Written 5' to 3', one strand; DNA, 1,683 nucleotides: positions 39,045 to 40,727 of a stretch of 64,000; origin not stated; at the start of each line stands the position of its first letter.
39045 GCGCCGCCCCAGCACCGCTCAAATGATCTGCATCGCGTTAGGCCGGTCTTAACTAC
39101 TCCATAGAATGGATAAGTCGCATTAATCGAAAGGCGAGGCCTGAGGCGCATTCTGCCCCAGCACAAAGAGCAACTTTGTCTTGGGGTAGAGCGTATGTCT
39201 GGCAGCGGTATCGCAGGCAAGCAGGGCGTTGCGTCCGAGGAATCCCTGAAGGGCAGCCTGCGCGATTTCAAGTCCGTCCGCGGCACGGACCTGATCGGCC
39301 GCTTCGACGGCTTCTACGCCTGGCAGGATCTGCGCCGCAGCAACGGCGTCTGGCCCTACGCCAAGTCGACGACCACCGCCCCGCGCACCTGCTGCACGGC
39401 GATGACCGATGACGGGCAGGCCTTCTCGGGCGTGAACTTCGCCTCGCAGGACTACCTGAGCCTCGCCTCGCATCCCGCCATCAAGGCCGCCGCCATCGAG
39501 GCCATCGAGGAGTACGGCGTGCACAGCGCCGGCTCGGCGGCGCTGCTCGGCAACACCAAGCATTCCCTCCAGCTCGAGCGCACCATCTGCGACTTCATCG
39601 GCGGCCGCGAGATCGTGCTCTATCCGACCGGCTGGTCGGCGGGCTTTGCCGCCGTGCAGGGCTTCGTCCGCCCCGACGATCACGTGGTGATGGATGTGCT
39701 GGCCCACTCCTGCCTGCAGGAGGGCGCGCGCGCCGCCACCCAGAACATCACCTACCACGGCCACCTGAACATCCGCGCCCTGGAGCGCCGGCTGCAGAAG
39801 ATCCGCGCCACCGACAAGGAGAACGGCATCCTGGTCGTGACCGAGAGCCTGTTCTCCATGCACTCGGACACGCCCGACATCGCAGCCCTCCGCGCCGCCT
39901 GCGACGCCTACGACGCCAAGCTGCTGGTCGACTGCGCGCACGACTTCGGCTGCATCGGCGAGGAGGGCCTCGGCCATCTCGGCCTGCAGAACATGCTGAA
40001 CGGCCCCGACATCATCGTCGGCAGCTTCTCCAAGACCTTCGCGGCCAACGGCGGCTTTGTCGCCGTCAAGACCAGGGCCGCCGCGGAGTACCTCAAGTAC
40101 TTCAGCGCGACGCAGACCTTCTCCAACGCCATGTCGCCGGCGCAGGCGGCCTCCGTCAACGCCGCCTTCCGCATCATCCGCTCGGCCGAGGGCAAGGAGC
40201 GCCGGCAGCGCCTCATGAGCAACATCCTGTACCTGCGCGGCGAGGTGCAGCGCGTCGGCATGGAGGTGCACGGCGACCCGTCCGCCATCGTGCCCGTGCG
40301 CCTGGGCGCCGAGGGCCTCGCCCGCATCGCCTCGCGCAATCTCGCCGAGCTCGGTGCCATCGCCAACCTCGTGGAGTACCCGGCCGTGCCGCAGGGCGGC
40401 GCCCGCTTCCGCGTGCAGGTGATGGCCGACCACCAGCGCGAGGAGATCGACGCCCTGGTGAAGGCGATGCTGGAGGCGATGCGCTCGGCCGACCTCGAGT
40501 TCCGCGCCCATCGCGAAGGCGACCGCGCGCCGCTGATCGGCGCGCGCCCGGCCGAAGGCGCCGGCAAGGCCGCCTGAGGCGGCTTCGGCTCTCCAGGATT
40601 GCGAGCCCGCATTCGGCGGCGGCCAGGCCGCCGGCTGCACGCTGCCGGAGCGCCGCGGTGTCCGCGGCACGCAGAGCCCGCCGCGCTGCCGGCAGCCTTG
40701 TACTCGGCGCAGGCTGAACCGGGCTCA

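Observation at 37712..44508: Candidate lipid-derived signalling system: FadL + alpha-oxoamine synthase + exported methyltransferase converging on an Hpt / 6-TM hybrid kinase / single-domain RR phosphorelay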

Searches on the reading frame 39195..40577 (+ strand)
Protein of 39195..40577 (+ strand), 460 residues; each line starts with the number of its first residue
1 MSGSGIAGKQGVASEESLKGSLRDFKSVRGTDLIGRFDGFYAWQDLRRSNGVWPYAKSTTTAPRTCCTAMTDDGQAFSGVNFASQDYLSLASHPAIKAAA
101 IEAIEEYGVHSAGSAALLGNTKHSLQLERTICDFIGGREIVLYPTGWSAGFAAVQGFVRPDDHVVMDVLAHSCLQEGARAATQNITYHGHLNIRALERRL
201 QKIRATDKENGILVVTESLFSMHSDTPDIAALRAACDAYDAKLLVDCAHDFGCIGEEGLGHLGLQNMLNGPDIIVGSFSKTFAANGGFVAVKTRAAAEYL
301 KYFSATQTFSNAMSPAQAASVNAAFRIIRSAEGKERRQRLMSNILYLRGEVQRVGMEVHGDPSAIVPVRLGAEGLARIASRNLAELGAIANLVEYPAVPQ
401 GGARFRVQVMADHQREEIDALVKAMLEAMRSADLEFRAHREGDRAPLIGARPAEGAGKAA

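Call 4: search_protein_families(library=pfam, proteins=[window:39195-40577:+], max_evalue=0.01)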
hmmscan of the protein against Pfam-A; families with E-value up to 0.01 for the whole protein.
window:39195-40577:+ (460 aa): 3 families
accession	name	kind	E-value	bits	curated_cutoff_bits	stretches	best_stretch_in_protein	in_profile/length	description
PF00155.27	Aminotran_1_2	-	2.3e-39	136.1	19.7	1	80-424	4-360/361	Aminotransferase class I and II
PF01053.26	Cys_Met_Meta_PP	-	6.4e-07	28.7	27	1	126-248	56-175/381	Cys/Met metabolism PLP-dependent enzyme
PF01212.27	Beta_elim_lyase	-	1.8e-05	24.7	27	1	118-343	28-264/288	Beta-eliminating lyase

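Call 5: search_protein_families(library=ncbifam, proteins=[window:39195-40577:+], max_evalue=0.01)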
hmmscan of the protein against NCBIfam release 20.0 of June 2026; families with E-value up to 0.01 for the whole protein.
window:39195-40577:+ (460 aa): 18 families
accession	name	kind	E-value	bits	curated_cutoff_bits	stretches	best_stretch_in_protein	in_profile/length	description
TIGR00858.1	bioF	equivalog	1.3e-77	261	426.45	1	79-425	23-364/365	8-amino-7-oxononanoate synthase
NF047600.1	SerpalmtaseCFB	equivalog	4.8e-64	216.5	640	1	45-433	16-393/395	serine palmitoyltransferase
NF005394.0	PRK06939.1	equivalog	8e-64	215.8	460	1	78-430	43-392/397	glycine C-acetyltransferase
NF047599.1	SerpalmtaseBetaP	equivalog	6.9e-63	212.7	500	1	82-431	48-392/394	serine palmitoyltransferase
TIGR01825.1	gly_Cac_T_rel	subfamily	8.9e-59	199.1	535.4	1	79-428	35-378/385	BioF/Kbl family PLP-dependent acyltransferase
TIGR01822.1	2am3keto_CoA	equivalog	3.9e-55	187.3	493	1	68-430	31-388/393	glycine C-acetyltransferase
NF005526.0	PRK07179.1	equivalog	2.9e-49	167.7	428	1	80-437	57-404/407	alpha-hydroxyketone-type quorum-sensing autoinducer synthase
TIGR01821.1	5aminolev_synth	equivalog_domain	4.3e-47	160.9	338.55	1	80-435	48-400/402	5-aminolevulinate synthase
NF047603.1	SerpalmtaseAlphaP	equivalog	3.9e-45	154.2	670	1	82-429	50-392/399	serine palmitoyltransferase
NF005697.0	PRK07505.1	subfamily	2.6e-44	151.4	342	1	71-431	44-401/405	hypothetical protein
NF004608.1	PRK05937.1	equivalog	1.2e-18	67.1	399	1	111-427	43-344/366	8-amino-7-oxononanoate synthase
NF000586.1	PRK00011.1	subfamily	4.3e-07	29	335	1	205-359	152-298/404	serine hydroxymethyltransferase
NF006810.0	PRK09331.1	subfamily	2.2e-06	26.7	301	1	129-299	72-243/397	Sep-tRNA:Cys-tRNA synthetase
TIGR03588.1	PseC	equivalog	0.00017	20.7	423.5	1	116-256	24-165/380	UDP-4-amino-4,6-dideoxy-N-acetyl-beta-L-altrosamine transaminase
TIGR01324.1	cysta_beta_ly_B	equivalog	0.00018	20.3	365.9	1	123-248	51-173/377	cystathionine beta-lyase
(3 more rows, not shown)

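Call 8: find_homologous_proteins(query=window:39195-40577:+, max_evalue=1e-10)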
Query window:39195-40577:+ (460 aa): 4608 proteins with E <= 1e-10 among 8000 candidates; the best 120 are listed.
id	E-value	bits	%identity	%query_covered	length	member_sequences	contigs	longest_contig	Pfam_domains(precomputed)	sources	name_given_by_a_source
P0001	0.0e+0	1023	100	100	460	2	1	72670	PF00155.28,PF01212.28,PF01053.27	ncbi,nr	ncbi:MAG: pyridoxal phosphate-dependent aminotransferase family protein [Hyphomicrobiaceae bacterium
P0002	1.2e-265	899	87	100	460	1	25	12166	PF00155.28,PF01053.27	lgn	-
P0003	6.5e-265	897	87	100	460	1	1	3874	PF00155.28,PF01053.27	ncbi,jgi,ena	jgi:glycine C-acetyltransferase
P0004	2.2e-264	895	87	100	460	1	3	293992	PF00155.28,PF01053.27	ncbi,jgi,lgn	jgi:7-keto-8-aminopelargonate synthetase-like enzyme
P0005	6.5e-264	894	87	100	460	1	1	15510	PF00155.28,PF01053.27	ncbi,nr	ncbi:MAG: pyridoxal phosphate-dependent aminotransferase family protein [Hyphomicrobiales bacterium]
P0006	6.1e-257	871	87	97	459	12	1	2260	PF00155.28,PF01053.27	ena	-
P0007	1.3e-254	863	85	98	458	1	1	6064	PF00155.28,PF01053.27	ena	-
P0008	4.8e-253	858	84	99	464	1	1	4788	PF00155.28,PF01053.27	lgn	-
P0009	1.5e-250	849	83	97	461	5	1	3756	PF00155.28,PF01053.27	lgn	-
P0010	1.0e-249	847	84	97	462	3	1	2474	PF00155.28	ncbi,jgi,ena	jgi:glycine C-acetyltransferase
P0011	3.4e-246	835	84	95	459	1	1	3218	PF00155.28,PF01053.27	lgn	-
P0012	1.4e-245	833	82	98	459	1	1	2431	PF00155.28,PF01053.27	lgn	-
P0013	1.7e-236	803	82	96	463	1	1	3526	PF00155.28,PF01053.27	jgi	jgi:7-keto-8-aminopelargonate synthetase-like enzyme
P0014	1.0e-234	797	82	93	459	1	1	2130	PF00155.28,PF01053.27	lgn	-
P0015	1.9e-234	796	81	95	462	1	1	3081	PF00155.28,PF01053.27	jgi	jgi:glycine C-acetyltransferase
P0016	2.1e-234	796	80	96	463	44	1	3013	PF00155.28,PF01053.27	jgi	jgi:7-keto-8-aminopelargonate synthetase-like enzyme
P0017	2.4e-234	796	79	98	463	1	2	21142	PF00155.28,PF01053.27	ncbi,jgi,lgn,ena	-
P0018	3.2e-234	796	80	95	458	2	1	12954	PF00155.28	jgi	jgi:7-keto-8-aminopelargonate synthetase-like enzyme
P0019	5.2e-234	795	81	97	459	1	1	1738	PF00155.28,PF01053.27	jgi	jgi:7-keto-8-aminopelargonate synthetase-like enzyme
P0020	4.4e-233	792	79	95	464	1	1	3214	PF00155.28,PF01053.27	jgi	jgi:glycine C-acetyltransferase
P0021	1.3e-232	790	79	97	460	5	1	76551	PF00155.28,PF01053.27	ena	-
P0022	3.3e-232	789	79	97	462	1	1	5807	PF00155.28,PF01053.27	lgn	-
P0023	2.5e-231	786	79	97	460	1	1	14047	PF00155.28,PF01053.27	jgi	jgi:7-keto-8-aminopelargonate synthetase-like enzyme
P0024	7.5e-231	785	78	98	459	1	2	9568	PF00155.28,PF01053.27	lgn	-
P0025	9.0e-231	784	79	97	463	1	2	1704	PF00155.28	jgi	jgi:glycine C-acetyltransferase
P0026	1.9e-230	783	81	93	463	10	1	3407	PF00155.28,PF01053.27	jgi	jgi:7-keto-8-aminopelargonate synthetase-like enzyme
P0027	3.1e-230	783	81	93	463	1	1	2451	PF00155.28,PF01053.27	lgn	-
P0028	3.8e-230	782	81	93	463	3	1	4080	PF00155.28,PF01053.27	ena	-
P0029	5.6e-230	782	79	96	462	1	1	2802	PF00155.28,PF01053.27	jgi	jgi:glycine C-acetyltransferase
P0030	9.8e-230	781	80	94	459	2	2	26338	PF00155.28,PF01053.27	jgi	jgi:glycine C-acetyltransferase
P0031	1.1e-229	781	80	93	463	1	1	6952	PF00155.28,PF01053.27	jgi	jgi:7-keto-8-aminopelargonate synthetase-like enzyme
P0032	3.9e-229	779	78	97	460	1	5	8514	PF00155.28,PF01053.27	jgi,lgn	jgi:glycine C-acetyltransferase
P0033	8.3e-229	778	78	97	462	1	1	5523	PF00155.28,PF01053.27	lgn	-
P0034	1.1e-228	777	80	93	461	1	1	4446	PF00155.28,PF01053.27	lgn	-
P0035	2.9e-228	776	78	97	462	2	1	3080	PF00155.28,PF01053.27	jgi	jgi:glycine C-acetyltransferase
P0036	3.2e-228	776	79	95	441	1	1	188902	PF00155.28,PF01053.27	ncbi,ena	-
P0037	3.6e-228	776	77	97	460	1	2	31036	PF00155.28,PF01053.27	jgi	-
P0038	6.2e-228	775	80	93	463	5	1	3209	PF00155.28,PF01053.27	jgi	jgi:glycine C-acetyltransferase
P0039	1.3e-227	774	79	94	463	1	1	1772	PF00155.28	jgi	jgi:7-keto-8-aminopelargonate synthetase-like enzyme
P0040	3.4e-227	773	78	97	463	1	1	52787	PF00155.28,PF01053.27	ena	-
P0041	7.3e-227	771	78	97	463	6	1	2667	PF00155.28,PF01053.27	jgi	-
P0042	7.4e-227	771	78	97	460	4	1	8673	PF00155.28,PF01053.27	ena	-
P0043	7.4e-227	771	78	97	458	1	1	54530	PF00155.28,PF01053.27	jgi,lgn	-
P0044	1.6e-226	770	78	93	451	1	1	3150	PF00155.28,PF01053.27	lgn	-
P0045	1.7e-226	770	79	94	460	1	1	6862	PF00155.28,PF01053.27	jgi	jgi:7-keto-8-aminopelargonate synthetase-like enzyme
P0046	3.3e-226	769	78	97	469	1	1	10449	PF00155.28,PF01053.27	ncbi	-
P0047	3.6e-226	769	77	96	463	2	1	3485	PF00155.28,PF01212.28,PF01053.27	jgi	jgi:glycine C-acetyltransferase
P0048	7.6e-226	768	76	97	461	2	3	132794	PF00155.28,PF01053.27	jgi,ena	-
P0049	8.5e-226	768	80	93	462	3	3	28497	PF00155.28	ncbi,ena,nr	ncbi:MAG TPA: pyridoxal phosphate-dependent aminotransferase family protein [Hyphomicrobiaceae bacte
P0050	1.7e-225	767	77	97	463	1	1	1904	PF00155.28,PF01053.27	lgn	-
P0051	4.8e-225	765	78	95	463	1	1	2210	PF00155.28,PF01053.27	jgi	jgi:glycine C-acetyltransferase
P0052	2.1e-224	763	75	98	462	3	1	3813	PF00155.28,PF01053.27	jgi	-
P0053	7.5e-224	762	77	93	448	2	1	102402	PF00155.28,PF01212.28,PF01053.27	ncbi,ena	-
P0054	1.0e-223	761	76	95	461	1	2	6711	PF00155.28,PF01212.28,PF01053.27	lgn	-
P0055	1.1e-223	761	76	95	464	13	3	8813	PF00155.28,PF01212.28,PF01053.27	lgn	-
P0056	1.9e-223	760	79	93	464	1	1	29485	PF00155.28,PF01212.28,PF01053.27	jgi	jgi:7-keto-8-aminopelargonate synthetase-like enzyme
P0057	3.5e-223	759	78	94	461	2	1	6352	PF00155.28,PF01053.27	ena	-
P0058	5.4e-223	759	75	99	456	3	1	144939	PF00155.28,PF01053.27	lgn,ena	-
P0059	5.6e-223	759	77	96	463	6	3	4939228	PF00155.28,PF01212.28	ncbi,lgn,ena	-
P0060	7.1e-223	758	76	97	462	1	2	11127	PF00155.28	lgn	-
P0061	1.4e-221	754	77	93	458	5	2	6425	PF00155.28,PF01053.27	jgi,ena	-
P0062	2.1e-221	753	75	97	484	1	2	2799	PF00155.28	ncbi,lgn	-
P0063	5.0e-221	752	74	97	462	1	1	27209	PF00155.28,PF01053.27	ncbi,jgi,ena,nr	ncbi:MAG TPA: pyridoxal phosphate-dependent aminotransferase family protein [Rhizobiaceae bacterium]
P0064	6.7e-221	752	76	95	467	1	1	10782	PF00155.28,PF01053.27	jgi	jgi:7-keto-8-aminopelargonate synthetase-like enzyme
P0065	7.1e-221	752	77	93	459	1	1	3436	PF00155.28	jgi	jgi:7-keto-8-aminopelargonate synthetase-like enzyme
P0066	9.8e-221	751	75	97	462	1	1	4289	PF00155.28,PF01212.28,PF01053.27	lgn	-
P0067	1.4e-220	751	77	94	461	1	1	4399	PF00155.28,PF01053.27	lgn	-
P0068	2.6e-220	750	78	92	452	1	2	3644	PF00155.28,PF01053.27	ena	-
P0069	3.2e-220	750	77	93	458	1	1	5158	PF00155.28,PF01053.27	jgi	jgi:glycine C-acetyltransferase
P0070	3.9e-220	749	76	93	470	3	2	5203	PF00155.28,PF01212.28,PF01053.27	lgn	-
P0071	5.7e-220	749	77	93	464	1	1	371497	PF00155.28,PF01053.27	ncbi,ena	-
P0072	7.2e-220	748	76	94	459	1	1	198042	PF00155.28,PF01053.27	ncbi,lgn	-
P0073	8.7e-220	748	74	95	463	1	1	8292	PF00155.28,PF01053.27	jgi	jgi:glycine C-acetyltransferase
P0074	3.0e-219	746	74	98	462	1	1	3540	PF00155.28,PF01053.27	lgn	-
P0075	3.0e-219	746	74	97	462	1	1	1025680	PF00155.28,PF01212.28,PF01053.27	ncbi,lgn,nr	ncbi:MAG: aminotransferase class I/II-fold pyridoxal phosphate-dependent enzyme [Rhizobiaceae bacter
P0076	3.1e-219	746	75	94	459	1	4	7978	PF00155.28,PF01053.27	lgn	-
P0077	3.9e-219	746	76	94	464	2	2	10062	PF00155.28,PF01053.27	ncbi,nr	ncbi:MAG: pyridoxal phosphate-dependent aminotransferase family protein [Hyphomicrobiaceae bacterium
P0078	6.3e-219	745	75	94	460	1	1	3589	PF00155.28,PF01212.28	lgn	-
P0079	7.3e-219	745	75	96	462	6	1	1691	PF00155.28,PF01212.28,PF01053.27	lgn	-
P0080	8.2e-219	745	77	93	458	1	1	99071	PF00155.28,PF01212.28,PF01053.27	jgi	-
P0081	2.7e-218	743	76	94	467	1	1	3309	PF00155.28,PF01053.27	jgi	jgi:7-keto-8-aminopelargonate synthetase-like enzyme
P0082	3.6e-218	743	73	99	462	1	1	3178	PF00155.28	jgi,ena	-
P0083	5.8e-218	742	75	95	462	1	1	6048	PF00155.28,PF01053.27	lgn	-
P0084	8.4e-218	742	76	93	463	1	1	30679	PF00155.28,PF01053.27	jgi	jgi:7-keto-8-aminopelargonate synthetase-like enzyme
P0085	1.1e-217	741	71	99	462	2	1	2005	PF00155.28,PF01212.28,PF01053.27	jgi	jgi:7-keto-8-aminopelargonate synthetase-like enzyme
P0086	1.8e-217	740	75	95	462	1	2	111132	PF00155.28,PF01212.28,PF01053.27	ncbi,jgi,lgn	-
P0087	2.4e-217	740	76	93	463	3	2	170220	PF00155.28,PF01212.28,PF01053.27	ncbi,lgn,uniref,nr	ncbi:glycine C-acetyltransferase [Mesorhizobium albiziae]|uniref:Glycine C-acetyltransferase n=1 Tax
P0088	4.8e-217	739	77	92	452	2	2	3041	PF00155.28,PF01053.27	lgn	-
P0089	5.0e-217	739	76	93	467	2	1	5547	PF00155.28,PF01053.27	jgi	jgi:7-keto-8-aminopelargonate synthetase-like enzyme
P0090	1.4e-216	738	75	94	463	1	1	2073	PF00155.28,PF01212.28,PF01053.27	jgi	-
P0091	3.8e-216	736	74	95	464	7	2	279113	PF00155.28,PF01212.28,PF01053.27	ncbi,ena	-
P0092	5.6e-216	736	73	96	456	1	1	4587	PF00155.28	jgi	-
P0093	7.6e-216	735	76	93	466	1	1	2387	PF00155.28,PF01053.27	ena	-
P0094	1.1e-215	735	75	95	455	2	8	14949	PF00155.28,PF01053.27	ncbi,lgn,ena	ncbi:MAG: aminotransferase class I/II-fold pyridoxal phosphate-dependent enzyme [Rhizobiaceae bacter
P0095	1.5e-215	734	74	96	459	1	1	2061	PF00155.28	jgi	jgi:7-keto-8-aminopelargonate synthetase-like enzyme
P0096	1.6e-215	734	74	94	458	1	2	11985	PF00155.28,PF01212.28,PF01053.27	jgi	jgi:7-keto-8-aminopelargonate synthetase-like enzyme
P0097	1.7e-215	734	75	93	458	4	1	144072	PF00155.28,PF01053.27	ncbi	-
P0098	1.8e-215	734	74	94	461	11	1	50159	PF00155.28,PF01053.27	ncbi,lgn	-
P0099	2.0e-215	734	76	94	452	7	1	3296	PF00155.28,PF01053.27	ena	-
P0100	3.5e-215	733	73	94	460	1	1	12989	PF00155.28,PF01053.27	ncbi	-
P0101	5.4e-215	732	75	94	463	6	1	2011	PF00155.28,PF01212.28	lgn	-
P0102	8.3e-215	732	75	94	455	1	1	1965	PF00155.28,PF01053.27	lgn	-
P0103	9.4e-215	732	74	93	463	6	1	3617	PF00155.28,PF01212.28,PF01053.27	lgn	-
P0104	1.1e-214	731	75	93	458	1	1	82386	PF00155.28,PF01212.28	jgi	-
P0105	1.4e-214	731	74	96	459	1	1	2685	PF00155.28,PF01053.27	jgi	jgi:7-keto-8-aminopelargonate synthetase-like enzyme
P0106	4.0e-214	729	75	94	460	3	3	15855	PF00155.28,PF01053.27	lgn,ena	-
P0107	4.9e-214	729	72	99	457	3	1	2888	PF00155.28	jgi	jgi:7-keto-8-aminopelargonate synthetase-like enzyme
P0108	9.4e-214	728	72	96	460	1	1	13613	PF00155.28,PF01053.27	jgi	jgi:glycine C-acetyltransferase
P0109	1.0e-213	728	74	93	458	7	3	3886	PF00155.28,PF01212.28,PF01053.27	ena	-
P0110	1.2e-213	728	72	97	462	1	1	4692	PF00155.28,PF01212.28,PF01053.27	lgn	-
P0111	1.5e-213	728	74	92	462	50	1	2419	PF00155.28,PF01053.27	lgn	-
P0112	4.1e-213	726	73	94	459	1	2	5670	PF00155.28,PF01053.27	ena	-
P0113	5.2e-213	726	75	92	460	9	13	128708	PF00155.28,PF01212.28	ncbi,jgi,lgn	jgi:glycine C-acetyltransferase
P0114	5.7e-213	726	72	98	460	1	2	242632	PF00155.28,PF01053.27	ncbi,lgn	ncbi:MAG: aminotransferase class I/II-fold pyridoxal phosphate-dependent enzyme [Rhizobiaceae bacter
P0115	6.3e-213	726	75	92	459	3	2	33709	PF00155.28,PF01212.28,PF01053.27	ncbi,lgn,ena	-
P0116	6.7e-213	725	75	92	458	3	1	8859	PF00155.28,PF01212.28,PF01053.27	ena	-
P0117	7.2e-213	725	73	93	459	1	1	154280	PF00155.28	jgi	-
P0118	7.5e-213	725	78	89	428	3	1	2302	PF00155.28,PF01053.27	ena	-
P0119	1.5e-212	724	74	93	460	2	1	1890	PF00155.28,PF01053.27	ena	-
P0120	1.9e-212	724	72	96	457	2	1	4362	PF00155.28,PF01053.27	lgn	-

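Call 11: find_related_loci(query=A1, collection=genome_contigs, flank=10000)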
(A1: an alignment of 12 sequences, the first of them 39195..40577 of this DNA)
Query A1 (460 aa) in genome_contigs; peptide patterns used: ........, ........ (x = any residue, [..] = any of these).
599 stretches matched a pattern (row limit reached: there are more); 569 encode a relative of the query (tblastn E <= 1e-3); the best 80 are kept; 80 distinct loci.
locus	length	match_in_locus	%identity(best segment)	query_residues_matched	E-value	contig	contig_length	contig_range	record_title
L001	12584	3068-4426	89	1-454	0e+0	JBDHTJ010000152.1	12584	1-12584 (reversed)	MAG: Hyphomicrobiaceae bacterium isolate AS-MICRO-3CA.252 NODE_23989_length_12584_cov_7.350558, whole genome shotgun seq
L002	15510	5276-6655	87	1-460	0e+0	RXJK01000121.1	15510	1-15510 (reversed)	MAG: Hyphomicrobiales bacterium isolate AWTP1-13 sample_193_scaffold_922, whole genome shotgun sequence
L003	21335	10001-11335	80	3-445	0e+0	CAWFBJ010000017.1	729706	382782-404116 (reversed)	MAG: uncultured Alphaproteobacteria bacterium isolate MFD09267.bin.1.290 genome assembly, contig: contig_3368, whole gen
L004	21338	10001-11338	78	9-454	0e+0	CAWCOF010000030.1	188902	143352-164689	MAG: uncultured Alphaproteobacteria bacterium isolate MFD04944.bin.1.250 genome assembly, contig: contig_9993, whole gen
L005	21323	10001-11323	77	7-446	0e+0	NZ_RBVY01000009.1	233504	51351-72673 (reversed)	Nitratireductor alexandrii strain Z3-1 Scaffold9, whole genome shotgun sequence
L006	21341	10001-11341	74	2-444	0e+0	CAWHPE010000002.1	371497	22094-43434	MAG: uncultured Alphaproteobacteria bacterium isolate MFD04716.bin.3.391 genome assembly, contig: contig_2568, whole gen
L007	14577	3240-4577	74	15-460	0e+0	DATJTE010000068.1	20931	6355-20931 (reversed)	MAG TPA_asm: Rhizobiaceae bacterium isolate SMAG_U15012 k141_1332801, whole genome shotgun sequence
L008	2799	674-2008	75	12-456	0e+0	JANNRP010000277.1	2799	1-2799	MAG: Hyphomicrobiaceae bacterium isolate SOY_31_metabat_34 SOY_31_k141_309978, whole genome shotgun sequence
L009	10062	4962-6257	76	13-444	0e+0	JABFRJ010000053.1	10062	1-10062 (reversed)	MAG: Hyphomicrobiaceae bacterium isolate P-RSF-IL-21 seq_2507, whole genome shotgun sequence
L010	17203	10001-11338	74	15-460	0e+0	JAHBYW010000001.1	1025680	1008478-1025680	MAG: Rhizobiaceae bacterium isolate ACE_PRO29 PRO29_1, whole genome shotgun sequence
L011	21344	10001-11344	75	2-446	0e+0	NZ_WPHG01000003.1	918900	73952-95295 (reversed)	Nitratireductor arenosus strain CAU 1489 contig3, whole genome shotgun sequence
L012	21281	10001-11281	76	15-441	0e+0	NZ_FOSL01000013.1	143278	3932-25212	Neomesorhizobium albiziae strain DSM 21822, whole genome shotgun sequence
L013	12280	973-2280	75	12-446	0e+0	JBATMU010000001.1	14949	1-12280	MAG: Rhizobiaceae bacterium isolate MFD10503_ilm_asm_bin40 k127_54548, whole genome shotgun sequence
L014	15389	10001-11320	74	2-441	0e+0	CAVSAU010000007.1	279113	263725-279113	MAG: uncultured Alphaproteobacteria bacterium isolate MFD05747.bin.2.173 genome assembly, contig: contig_2745, whole gen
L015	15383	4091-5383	75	15-445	0e+0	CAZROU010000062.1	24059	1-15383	MAG TPA_asm: uncultured Mesorhizobium sp. isolate binchicken_co322_75 genome assembly, contig: NODE_3167_length_24059_co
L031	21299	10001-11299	73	15-447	0e+0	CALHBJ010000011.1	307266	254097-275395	MAG: uncultured Rhizobiaceae group bacterium isolate H2_Bin_METABAT__29_1 genome assembly, contig: c_000000463898, whole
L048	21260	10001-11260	74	17-436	0e+0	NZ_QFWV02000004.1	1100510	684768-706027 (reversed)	Oceaniradius stylonematis strain StC1 scaffold4, whole genome shotgun sequence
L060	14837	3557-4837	74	15-441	0e+0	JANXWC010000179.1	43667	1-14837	MAG: Hyphomicrobiaceae bacterium isolate GL140_1_metabat_314 GL140_1_k141_132046, whole genome shotgun sequence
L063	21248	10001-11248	75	17-432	0e+0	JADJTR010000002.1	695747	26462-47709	MAG: Phyllobacteriaceae bacterium isolate Hirt_18-Q3-R61-65_BAT3C.487 tig00003834-10-6960920, whole genome shotgun seque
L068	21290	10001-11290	69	15-444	0e+0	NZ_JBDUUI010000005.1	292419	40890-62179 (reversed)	Devosia alba strain RY10 NODE_5_length_292419_cov_96.809371, whole genome shotgun sequence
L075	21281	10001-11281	68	15-441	0e+0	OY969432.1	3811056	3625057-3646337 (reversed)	MAG: uncultured Alphaproteobacteria bacterium isolate MFD10113.bin.c.2 genome assembly, chromosome: 1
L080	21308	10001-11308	69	9-444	0e+0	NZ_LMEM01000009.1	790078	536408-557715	Devosia sp. Root436 contig_2, whole genome shotgun sequence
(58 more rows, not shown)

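Call 14: search_solved_structures(query=window:39195-40577:+, max_evalue=1e-10, show_alignments=0)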
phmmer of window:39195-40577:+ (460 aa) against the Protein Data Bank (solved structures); distinct sequences matched with E-value up to 1e-10: 50.
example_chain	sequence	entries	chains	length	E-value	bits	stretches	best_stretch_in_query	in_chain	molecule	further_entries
8dle_A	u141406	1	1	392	3.8e-48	167.7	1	79-424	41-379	8-amino-7-oxononanoate synthase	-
1bs0_A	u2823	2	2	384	4.3e-48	167.5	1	79-424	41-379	PROTEIN (8-AMINO-7-OXONANOATE SYNTHASE) | 8-amino-7-oxononanoate synthase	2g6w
1dj9_A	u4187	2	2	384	2e-47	165.3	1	80-424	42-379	8-AMINO-7-OXONONANOATE SYNTHASE | 8-AMINO-7-OXONANOATE SYNTHASE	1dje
3a2b_A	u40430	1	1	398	1.3e-46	162.6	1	80-435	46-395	Serine palmitoyltransferase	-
8guh_A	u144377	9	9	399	1.3e-46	162.6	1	80-435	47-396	Serine palmitoyltransferase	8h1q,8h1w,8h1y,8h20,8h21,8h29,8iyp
1fc4_A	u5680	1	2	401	1.8e-45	158.9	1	48-425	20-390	2-AMINO-3-KETOBUTYRATE CONENZYME A LIGASE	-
7v58_A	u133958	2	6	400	2.3e-43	151.9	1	79-432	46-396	2-amino-3-ketobutyrate coenzyme A ligase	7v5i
5jay_A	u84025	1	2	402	3e-43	151.5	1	60-424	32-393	8-amino-7-oxononanoate synthase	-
3tqx_A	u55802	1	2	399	2.1e-42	148.7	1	80-425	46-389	2-amino-3-ketobutyrate coenzyme A ligase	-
6onn_A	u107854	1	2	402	1.1e-41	146.4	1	61-428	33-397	8-amino-7-oxononanoate synthase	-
5vnx_A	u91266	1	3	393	4.1e-41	144.5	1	60-430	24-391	8-amino-7-oxononanoate synthase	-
8s1y_A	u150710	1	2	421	8.4e-41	143.5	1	78-424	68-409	8-amino-7-oxononanoate synthase/2-amino-3-ketobutyrate coenzyme A ligase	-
7bxp_A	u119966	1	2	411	1.5e-40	142.6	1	67-439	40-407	2-amino-3-ketobutyrate coenzyme A ligase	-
7poa_A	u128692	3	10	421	2.2e-40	142.1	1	78-424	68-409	8-amino-7-oxononanoate synthase/2-amino-3-ketobutyrate coenzyme A ligase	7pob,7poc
7bxq_A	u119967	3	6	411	1.1e-39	139.8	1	67-439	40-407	2-amino-3-ketobutyrate coenzyme A ligase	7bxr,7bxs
2wk7_A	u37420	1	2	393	1.6e-28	103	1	82-437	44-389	CAI-1 AUTOINDUCER SYNTHASE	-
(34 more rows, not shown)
